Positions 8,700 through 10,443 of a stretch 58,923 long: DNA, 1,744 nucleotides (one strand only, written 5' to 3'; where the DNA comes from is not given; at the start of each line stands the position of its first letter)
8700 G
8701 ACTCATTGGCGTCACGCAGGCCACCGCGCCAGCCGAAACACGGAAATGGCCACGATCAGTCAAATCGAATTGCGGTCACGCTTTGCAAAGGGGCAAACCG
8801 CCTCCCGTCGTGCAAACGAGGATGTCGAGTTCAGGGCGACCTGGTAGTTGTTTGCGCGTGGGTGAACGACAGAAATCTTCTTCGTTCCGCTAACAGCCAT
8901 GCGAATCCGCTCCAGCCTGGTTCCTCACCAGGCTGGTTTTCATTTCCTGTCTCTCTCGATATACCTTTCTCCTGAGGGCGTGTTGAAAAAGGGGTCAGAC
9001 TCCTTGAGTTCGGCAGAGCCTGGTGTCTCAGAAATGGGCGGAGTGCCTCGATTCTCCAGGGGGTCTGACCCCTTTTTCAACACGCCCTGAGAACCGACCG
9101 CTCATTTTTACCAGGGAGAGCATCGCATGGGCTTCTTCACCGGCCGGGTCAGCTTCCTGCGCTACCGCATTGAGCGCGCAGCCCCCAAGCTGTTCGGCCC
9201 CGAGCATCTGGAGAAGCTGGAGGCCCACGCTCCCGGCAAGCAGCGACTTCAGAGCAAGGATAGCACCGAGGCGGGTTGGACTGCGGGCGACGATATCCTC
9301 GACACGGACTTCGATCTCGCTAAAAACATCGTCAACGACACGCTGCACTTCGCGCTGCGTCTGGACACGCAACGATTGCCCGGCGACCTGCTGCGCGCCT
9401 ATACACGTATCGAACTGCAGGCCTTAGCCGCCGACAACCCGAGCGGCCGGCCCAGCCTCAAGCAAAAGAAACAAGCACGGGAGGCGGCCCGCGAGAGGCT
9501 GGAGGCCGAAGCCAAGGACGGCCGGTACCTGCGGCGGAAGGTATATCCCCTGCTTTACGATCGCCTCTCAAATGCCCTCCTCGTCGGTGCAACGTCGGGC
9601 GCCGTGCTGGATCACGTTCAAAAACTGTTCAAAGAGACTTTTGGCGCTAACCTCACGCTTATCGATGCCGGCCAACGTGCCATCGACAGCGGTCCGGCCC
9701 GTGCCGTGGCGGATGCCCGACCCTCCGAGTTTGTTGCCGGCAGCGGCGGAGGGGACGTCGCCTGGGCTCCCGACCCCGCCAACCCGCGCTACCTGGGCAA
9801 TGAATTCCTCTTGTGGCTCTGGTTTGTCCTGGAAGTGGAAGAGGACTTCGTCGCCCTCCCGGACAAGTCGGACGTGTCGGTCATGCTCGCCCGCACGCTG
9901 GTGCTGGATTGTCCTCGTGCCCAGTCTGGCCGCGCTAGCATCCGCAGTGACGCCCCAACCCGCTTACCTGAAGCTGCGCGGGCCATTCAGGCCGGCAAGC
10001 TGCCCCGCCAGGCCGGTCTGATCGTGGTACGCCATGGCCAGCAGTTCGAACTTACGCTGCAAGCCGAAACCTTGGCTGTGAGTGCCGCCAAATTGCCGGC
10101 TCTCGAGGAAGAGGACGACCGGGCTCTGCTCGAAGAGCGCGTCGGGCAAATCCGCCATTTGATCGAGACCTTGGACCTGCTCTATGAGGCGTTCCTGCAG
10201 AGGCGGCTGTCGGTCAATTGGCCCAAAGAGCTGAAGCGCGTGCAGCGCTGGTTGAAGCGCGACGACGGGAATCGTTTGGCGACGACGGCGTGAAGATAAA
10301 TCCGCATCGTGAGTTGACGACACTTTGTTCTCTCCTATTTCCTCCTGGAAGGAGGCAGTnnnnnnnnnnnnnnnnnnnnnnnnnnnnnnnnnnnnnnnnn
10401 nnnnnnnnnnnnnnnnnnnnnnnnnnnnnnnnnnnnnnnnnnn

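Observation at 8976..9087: Palindromic mobile-looking element family with core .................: copy A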

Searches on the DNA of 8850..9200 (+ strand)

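Call 8: search_rna_families(source=window, start=8850, end=9200, threshold=evalue, max_evalue=10, show_alignments=2)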
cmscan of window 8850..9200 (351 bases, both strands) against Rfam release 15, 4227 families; matches with E-value up to 10: 9.
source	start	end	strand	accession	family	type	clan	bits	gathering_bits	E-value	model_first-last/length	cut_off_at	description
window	8975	9088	-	RF03607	mir-9447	Gene; miRNA;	-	40.8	67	7.5e-07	1-68/68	no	mir-9447 microRNA precursor family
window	8974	9088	-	RF04279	mir-H20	Gene; miRNA;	CL00141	29.4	99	0.0013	1-82/82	no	mir-H20 microRNA precursor family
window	8975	9089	+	RF04279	mir-H20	Gene; miRNA;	CL00141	29.3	99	0.0014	1-82/82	no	mir-H20 microRNA precursor family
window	8979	9084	+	RF03946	mir-3132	Gene; miRNA;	-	23.4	84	0.085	1-75/75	no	mir-3132 microRNA precursor family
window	8939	9005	+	RF01200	SNORD125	Gene; snRNA; snoRNA; CD-box;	CL00067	15.1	56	3.6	1-97/97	no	Small nucleolar RNA SNORD125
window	8895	8936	-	RF01625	ceN28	Gene; snRNA; snoRNA; CD-box;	-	14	70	4.1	1-88/88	no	Caenorhabditis snoRNA ceN28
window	9096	9145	-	RF01290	SNORD10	Gene; snRNA; snoRNA; CD-box;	-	13.9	37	1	1-139/139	no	Small nucleolar RNA SNORD10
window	8979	9129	+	RF00306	snoZ178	Gene; snRNA; snoRNA; CD-box;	-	13.9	100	3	1-152/152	no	Small nucleolar RNA Z178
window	9018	9109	+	RF02233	sX14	Gene; sRNA;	-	11.8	80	9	1-92/92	no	Xanthomonas sRNA sX14/Xoo3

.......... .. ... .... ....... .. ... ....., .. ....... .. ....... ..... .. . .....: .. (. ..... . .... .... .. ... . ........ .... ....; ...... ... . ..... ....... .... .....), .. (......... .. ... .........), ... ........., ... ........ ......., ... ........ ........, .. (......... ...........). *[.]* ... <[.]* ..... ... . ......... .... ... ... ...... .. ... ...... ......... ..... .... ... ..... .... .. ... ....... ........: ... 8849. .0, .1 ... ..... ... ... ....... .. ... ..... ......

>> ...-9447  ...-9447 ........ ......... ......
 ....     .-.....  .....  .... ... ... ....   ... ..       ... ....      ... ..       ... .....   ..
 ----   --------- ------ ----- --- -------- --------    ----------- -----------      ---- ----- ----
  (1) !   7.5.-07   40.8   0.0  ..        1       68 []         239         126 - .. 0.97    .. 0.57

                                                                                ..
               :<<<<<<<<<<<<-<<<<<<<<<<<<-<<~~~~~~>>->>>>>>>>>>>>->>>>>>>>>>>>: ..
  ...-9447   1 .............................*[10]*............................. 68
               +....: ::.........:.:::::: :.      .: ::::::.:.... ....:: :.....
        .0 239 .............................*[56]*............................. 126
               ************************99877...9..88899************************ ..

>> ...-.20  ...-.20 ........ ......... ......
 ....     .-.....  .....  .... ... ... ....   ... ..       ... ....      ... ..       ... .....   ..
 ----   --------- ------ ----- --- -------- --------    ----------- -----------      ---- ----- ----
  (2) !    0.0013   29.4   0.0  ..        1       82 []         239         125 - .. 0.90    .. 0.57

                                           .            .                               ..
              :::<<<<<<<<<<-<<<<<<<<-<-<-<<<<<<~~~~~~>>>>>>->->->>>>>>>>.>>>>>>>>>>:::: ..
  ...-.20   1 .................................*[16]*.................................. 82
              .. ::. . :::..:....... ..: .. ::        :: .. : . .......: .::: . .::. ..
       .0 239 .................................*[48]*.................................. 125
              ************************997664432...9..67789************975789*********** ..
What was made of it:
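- On Rfam RNA families: The best sub-threshold hit is mir-9447, 40.8 bits against 67 (call 8).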

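Call 61: search_dna_similar(query=window:8960-9100:+, collection=plasmids, mode=distant, max_evalue=1, max_rows=15)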
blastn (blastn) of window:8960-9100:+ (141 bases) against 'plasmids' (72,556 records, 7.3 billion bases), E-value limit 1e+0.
No match.
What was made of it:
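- Tried and rejected: No match in distant blastn mode (call 61).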

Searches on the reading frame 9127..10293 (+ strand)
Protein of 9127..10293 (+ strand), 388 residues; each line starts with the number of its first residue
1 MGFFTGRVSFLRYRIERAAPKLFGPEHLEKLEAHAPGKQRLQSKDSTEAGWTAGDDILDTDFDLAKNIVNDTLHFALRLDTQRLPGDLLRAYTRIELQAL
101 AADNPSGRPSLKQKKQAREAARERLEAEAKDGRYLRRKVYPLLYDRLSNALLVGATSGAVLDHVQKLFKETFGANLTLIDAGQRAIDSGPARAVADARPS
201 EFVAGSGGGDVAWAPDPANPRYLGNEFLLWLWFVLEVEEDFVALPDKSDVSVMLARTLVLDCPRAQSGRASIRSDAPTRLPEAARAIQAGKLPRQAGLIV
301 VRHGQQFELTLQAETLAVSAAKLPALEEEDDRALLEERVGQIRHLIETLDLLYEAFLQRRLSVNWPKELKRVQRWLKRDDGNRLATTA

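Call 44: search_protein_families(library=pfam, proteins=[window:9127-10293:+], max_evalue=0.001)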
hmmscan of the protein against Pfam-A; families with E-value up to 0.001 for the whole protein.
window:9127-10293:+ (388 aa): 0 families

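Call 45: find_homologous_proteins(query=window:9127-10293:+, max_evalue=1e-30)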
Query window:9127-10293:+ (388 aa): 1312 proteins with E <= 1e-30 among 8000 candidates; the best 120 are listed.
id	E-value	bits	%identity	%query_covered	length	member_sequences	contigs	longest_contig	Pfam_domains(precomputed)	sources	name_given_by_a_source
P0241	1.9e-249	845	99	100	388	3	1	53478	-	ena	-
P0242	2.9e-219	746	85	99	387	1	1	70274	-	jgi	jgi:hypothetical protein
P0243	1.2e-215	734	84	99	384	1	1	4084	-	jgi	-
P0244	2.1e-213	727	84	99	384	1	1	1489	-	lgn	-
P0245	5.4e-171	587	69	100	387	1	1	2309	-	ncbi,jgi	jgi:hypothetical protein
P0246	8.1e-171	586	68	99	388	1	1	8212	-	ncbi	-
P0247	2.6e-168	578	69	99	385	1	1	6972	-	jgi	jgi:hypothetical protein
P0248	4.1e-168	578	67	99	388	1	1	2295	-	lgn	-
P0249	5.1e-168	577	67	99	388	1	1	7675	-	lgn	-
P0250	5.7e-168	577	67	99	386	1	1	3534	-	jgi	jgi:hypothetical protein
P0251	1.1e-166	573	67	100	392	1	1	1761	-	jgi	jgi:hypothetical protein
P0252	1.7e-166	572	67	100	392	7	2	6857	-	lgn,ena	-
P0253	2.2e-166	572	66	100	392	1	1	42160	-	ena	-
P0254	8.1e-166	570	66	100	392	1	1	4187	-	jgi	jgi:hypothetical protein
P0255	5.1e-165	567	69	99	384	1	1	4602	-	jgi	jgi:hypothetical protein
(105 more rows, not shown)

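Call 46: find_encoding_contigs(protein=P0241, flank=10000, max_places=1)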
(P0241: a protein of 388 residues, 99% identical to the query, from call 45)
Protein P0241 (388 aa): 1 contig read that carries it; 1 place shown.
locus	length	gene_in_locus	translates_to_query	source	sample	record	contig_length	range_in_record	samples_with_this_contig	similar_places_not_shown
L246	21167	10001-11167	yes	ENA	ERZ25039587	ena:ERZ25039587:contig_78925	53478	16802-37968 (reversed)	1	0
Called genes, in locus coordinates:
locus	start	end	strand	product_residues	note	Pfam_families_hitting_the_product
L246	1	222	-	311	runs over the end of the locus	PF24709:DUF7670 (weak)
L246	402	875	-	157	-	-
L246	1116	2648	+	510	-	PF13431:TPR_17 (faint), PF13432:TPR_16 (faint), PF00515:TPR_1 (weak), PF07719:TPR_2 (weak), PF13414:TPR_11 (faint), PF14559:TPR_19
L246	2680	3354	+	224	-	PF00515:TPR_1 (faint), PF07719:TPR_2 (faint), PF12895:ANAPC3 (faint), PF13174:TPR_6 (faint), PF13414:TPR_11, PF13424:TPR_12, PF13432:TPR_16, PF14559:TPR_19, +9 more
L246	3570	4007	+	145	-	PF04542:Sigma70_r2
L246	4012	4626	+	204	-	PF08281:Sigma70_r4_2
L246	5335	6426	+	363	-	PF13620:CarboxypepD_reg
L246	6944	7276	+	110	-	-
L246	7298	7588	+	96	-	-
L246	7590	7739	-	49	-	-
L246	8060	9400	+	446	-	PF01408:GFO_IDH_MocA, PF22725:GFO_IDH_MocA_C3, PF02894:GFO_IDH_MocA_C, PF19051:GFO_IDH_MocA_C2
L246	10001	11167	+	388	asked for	-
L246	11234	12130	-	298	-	-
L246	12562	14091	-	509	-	-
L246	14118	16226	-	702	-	PF00092:VWA, PF13519:VWA_2, PF13768:VWA_3, PF07090:GATase1_like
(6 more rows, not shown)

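Call 47: find_encoding_contigs(protein=P0242, flank=10000, max_places=1)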
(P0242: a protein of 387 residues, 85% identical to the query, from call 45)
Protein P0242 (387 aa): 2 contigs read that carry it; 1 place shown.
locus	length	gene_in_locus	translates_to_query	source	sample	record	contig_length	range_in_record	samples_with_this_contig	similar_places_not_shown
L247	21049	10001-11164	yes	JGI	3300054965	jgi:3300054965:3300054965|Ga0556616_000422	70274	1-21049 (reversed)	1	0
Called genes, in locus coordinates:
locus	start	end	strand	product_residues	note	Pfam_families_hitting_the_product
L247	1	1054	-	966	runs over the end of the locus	PF04879:Molybdop_Fe4S4, PF00384:Molybdopterin, PF01568:Molydop_binding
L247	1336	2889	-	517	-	PF13187:Fer4_9 (weak), PF12838:Fer4_7 (weak), PF13247:Fer4_11, PF25160:LdpA_Fe-S-bd (weak), PF12797:Fer4_2 (weak), PF00037:Fer4, PF12837:Fer4_6 (weak), PF03916:NrfD, +4 more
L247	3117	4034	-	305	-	PF00291:PALP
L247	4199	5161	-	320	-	PF20434:BD-FAE, PF07859:Abhydrolase_3, PF12697:Abhydrolase_6 (weak), PF00326:Peptidase_S9, PF01738:DLH (weak)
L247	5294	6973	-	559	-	PF01546:Peptidase_M20 (faint), PF04389:Peptidase_M28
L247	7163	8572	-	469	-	PF00072:Response_reg, PF00158:Sigma54_activat, PF14532:Sigma54_activ_2, PF07728:AAA_5 (weak), PF25601:AAA_lid_14, PF02954:HTH_8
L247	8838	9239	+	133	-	-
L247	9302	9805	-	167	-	-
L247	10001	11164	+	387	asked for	-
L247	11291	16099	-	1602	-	-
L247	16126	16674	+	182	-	-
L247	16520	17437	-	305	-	PF13672:PP2C_2, PF00481:PP2C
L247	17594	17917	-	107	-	-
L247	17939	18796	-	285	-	PF04228:Zn_peptidase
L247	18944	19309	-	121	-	-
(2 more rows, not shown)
